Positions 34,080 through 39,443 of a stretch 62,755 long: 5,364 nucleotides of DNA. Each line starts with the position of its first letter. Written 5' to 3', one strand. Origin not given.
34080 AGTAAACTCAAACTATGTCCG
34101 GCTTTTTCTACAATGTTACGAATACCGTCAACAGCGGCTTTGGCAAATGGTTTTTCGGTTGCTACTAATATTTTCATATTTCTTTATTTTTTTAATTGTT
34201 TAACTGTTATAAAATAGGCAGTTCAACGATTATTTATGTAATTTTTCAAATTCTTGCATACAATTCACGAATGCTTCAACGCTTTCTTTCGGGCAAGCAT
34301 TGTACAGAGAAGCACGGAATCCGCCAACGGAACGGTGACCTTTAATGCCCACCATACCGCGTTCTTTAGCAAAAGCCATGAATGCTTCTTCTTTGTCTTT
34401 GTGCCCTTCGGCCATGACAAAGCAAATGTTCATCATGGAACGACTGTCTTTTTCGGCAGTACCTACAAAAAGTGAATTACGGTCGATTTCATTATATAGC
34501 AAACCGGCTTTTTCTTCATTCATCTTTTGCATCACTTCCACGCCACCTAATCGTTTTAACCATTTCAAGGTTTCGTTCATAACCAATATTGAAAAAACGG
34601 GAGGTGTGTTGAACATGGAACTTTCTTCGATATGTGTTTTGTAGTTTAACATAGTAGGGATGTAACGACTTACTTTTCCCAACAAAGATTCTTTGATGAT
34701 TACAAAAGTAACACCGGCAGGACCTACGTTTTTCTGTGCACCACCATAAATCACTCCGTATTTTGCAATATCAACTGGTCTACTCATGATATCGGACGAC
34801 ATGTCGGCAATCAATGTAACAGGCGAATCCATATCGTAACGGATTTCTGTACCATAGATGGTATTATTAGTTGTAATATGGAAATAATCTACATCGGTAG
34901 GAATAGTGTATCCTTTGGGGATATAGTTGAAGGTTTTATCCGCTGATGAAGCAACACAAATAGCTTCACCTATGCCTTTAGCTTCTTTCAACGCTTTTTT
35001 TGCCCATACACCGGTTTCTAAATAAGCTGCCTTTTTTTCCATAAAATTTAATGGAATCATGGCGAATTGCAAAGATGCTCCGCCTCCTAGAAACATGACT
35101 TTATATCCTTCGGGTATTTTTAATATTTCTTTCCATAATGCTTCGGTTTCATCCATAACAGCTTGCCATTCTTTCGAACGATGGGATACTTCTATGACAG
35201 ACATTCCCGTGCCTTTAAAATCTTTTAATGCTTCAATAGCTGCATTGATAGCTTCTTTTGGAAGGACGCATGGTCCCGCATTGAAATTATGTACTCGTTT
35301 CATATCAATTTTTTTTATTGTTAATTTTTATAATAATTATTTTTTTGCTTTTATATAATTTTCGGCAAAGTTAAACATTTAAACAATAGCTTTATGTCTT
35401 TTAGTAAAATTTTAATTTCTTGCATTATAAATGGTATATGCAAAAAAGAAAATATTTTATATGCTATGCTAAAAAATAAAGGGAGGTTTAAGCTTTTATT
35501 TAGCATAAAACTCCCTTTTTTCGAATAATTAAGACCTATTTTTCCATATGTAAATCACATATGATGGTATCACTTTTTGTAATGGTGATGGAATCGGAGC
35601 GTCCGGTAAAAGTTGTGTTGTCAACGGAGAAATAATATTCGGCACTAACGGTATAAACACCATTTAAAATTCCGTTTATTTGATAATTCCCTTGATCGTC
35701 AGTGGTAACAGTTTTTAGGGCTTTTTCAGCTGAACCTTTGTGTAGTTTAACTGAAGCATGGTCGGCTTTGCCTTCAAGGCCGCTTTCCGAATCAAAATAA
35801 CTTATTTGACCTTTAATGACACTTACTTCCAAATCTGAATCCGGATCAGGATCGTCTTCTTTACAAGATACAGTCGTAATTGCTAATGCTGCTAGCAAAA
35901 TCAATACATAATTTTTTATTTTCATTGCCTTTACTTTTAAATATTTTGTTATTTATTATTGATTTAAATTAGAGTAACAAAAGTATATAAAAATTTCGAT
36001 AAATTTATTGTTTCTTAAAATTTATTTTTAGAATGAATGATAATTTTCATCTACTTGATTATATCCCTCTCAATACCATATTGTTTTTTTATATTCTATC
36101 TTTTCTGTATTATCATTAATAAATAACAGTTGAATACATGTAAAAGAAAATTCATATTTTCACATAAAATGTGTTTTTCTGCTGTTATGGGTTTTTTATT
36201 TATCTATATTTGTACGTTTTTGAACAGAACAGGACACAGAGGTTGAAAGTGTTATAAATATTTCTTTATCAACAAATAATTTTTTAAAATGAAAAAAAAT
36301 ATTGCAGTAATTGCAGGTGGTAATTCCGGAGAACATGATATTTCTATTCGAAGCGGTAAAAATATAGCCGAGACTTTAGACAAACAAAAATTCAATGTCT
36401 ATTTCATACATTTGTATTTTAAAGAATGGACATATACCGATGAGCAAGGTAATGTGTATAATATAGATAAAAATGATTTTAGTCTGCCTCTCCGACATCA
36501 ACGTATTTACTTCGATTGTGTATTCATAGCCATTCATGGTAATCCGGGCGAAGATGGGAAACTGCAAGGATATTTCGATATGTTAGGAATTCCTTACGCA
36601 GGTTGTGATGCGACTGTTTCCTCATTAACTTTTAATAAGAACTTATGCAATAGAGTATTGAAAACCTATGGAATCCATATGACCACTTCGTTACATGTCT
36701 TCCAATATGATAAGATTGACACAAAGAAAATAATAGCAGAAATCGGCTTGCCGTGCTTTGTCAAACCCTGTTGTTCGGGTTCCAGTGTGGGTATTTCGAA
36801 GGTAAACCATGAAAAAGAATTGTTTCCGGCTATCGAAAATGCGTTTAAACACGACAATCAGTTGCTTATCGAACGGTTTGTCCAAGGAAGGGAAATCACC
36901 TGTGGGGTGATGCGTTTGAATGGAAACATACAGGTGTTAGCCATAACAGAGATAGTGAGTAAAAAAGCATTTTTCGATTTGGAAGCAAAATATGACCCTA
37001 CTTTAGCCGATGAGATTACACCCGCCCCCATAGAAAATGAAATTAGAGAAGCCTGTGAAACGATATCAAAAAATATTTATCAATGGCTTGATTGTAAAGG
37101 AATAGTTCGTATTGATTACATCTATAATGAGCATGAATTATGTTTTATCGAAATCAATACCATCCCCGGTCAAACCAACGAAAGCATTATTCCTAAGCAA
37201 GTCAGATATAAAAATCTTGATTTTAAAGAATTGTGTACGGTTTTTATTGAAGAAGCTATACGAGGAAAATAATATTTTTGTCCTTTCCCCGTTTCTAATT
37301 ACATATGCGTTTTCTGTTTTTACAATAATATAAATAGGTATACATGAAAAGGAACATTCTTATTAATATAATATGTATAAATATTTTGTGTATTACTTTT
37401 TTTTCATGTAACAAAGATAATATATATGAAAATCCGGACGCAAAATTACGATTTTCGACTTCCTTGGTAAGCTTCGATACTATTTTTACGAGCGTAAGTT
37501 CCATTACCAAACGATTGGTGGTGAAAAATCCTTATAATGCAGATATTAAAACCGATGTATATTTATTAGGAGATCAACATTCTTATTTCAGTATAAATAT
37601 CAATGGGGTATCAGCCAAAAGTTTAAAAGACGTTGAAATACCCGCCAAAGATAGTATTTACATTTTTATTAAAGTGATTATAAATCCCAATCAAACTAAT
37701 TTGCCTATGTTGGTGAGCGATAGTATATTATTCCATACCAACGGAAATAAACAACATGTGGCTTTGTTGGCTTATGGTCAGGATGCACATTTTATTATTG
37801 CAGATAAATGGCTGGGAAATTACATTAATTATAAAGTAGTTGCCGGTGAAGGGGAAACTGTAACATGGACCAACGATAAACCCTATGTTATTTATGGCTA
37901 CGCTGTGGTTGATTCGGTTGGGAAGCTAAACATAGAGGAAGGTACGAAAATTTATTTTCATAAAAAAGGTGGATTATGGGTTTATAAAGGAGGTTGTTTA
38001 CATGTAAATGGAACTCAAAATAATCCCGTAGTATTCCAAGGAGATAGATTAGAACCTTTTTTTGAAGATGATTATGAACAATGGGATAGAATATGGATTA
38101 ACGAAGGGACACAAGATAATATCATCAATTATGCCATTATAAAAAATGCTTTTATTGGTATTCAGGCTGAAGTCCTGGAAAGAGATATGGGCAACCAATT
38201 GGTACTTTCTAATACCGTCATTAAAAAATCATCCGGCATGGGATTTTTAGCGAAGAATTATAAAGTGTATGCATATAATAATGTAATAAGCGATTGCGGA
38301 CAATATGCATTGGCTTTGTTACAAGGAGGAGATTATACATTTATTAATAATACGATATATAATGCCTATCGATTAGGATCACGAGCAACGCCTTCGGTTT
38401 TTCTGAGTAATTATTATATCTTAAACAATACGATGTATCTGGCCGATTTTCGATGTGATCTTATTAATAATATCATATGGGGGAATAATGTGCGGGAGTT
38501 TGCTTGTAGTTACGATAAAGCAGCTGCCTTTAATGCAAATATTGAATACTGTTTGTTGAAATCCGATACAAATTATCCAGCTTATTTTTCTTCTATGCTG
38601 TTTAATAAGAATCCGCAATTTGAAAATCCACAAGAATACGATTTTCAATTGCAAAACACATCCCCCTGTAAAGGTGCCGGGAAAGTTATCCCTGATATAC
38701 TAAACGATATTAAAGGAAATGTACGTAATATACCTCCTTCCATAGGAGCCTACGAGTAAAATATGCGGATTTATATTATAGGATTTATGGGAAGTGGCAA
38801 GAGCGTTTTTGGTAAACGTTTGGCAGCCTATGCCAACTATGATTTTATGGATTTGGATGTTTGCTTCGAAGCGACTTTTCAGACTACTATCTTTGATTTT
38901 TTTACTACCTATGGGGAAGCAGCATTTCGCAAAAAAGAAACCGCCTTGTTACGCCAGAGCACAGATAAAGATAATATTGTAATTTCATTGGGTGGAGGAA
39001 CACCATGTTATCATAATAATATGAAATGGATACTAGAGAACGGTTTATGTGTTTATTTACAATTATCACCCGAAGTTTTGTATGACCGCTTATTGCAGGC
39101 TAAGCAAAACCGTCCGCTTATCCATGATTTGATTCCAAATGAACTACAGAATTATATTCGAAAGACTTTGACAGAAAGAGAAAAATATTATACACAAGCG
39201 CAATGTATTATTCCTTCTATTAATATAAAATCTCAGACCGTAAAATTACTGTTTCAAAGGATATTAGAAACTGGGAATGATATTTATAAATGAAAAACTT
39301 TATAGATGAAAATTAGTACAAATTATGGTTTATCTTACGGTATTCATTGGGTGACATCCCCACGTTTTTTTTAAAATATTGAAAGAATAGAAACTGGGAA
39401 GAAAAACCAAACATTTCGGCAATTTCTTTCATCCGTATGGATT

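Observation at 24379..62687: Three giant mosaic T9SS-cargo paralogs built from one shared set of domains, with no recognisable catalytic domain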

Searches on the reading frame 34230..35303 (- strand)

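Call 15: search_protein_families(library=pfam, proteins=[window:34230-35303:-], max_evalue=0.001)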
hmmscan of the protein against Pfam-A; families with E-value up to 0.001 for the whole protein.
window:34230-35303:- (357 aa): 1 family
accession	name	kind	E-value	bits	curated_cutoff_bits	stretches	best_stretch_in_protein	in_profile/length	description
PF00266.25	Aminotran_5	-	3.8e-36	125.3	21.5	1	5-345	2-371/371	Aminotransferase class-V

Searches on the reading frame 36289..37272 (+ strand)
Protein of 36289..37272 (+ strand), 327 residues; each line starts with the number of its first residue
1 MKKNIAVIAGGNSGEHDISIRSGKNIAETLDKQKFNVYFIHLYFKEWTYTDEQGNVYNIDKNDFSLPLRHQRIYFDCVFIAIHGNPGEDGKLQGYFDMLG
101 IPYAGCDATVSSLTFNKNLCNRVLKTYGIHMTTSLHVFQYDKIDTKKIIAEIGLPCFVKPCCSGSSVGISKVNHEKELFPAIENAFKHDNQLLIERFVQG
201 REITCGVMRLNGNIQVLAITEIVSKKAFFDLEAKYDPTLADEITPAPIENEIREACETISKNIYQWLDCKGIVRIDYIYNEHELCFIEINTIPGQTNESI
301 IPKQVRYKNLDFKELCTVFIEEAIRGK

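Call 15: search_protein_families(library=pfam, proteins=[window:36289-37272:+], max_evalue=0.001)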
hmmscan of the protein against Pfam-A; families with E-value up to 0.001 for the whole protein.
window:36289-37272:+ (327 aa): 6 families
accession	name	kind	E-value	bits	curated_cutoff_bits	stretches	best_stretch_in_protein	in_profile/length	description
PF07478.18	Dala_Dala_lig_C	-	5.2e-52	176.8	24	1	142-320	20-203/204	D-ala D-ala ligase C-terminus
PF01820.27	Dala_Dala_lig_N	-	2.3e-26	93.1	34.6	1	4-106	1-121/121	D-ala D-ala ligase N-terminus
PF02786.22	CPSase_L_D2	-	2.5e-10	40.7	19.8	1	117-291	2-178/211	Carbamoyl-phosphate synthase L chain, ATP binding domain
PF02222.28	ATP-grasp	-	3e-09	37.2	27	1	124-290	3-160/179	ATP-grasp domain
PF02655.19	ATP-grasp_3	-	3.5e-09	37.4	23.2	1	147-291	25-155/160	ATP-grasp domain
PF13535.11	ATP-grasp_4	-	8.9e-07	29.1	27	1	153-291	2-150/160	ATP-grasp domain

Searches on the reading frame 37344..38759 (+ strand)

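Call 15: search_protein_families(library=pfam, proteins=[window:37344-38759:+], max_evalue=0.001)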
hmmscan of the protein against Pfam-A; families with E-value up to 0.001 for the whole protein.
window:37344-38759:+ (471 aa): 1 family
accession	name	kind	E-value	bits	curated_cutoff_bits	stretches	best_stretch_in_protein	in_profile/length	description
PF13229.12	Beta_helix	-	4.2e-08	33.4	25.9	2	189-338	28-158/158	Right handed beta helix region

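Call 74: search_protein_families(library=ncbifam, proteins=[window:37344-38759:+], max_evalue=0.01)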
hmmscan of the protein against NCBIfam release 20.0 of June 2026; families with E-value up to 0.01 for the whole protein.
window:37344-38759:+ (471 aa): 0 families

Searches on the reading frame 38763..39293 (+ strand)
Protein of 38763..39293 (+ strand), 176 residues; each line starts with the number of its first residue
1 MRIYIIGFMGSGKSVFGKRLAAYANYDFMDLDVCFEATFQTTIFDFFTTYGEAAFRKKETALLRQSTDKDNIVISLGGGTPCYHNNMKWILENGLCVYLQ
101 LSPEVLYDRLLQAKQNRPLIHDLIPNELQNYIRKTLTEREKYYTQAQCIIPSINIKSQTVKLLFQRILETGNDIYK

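Call 39: search_protein_families(library=pfam, proteins=[window:38763-39293:+], max_evalue=0.001)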
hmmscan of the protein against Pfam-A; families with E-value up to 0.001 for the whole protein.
window:38763-39293:+ (176 aa): 3 families
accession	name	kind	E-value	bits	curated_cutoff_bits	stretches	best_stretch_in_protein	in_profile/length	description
PF01202.28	SKI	-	2.3e-36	125.8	22.1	1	9-167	1-154/159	Shikimate kinase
PF13238.12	AAA_18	-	3.4e-10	40.9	29.4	1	3-121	1-119/128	AAA domain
PF13671.12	AAA_33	-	0.00066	20.4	27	0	3-109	2-114/143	AAA domain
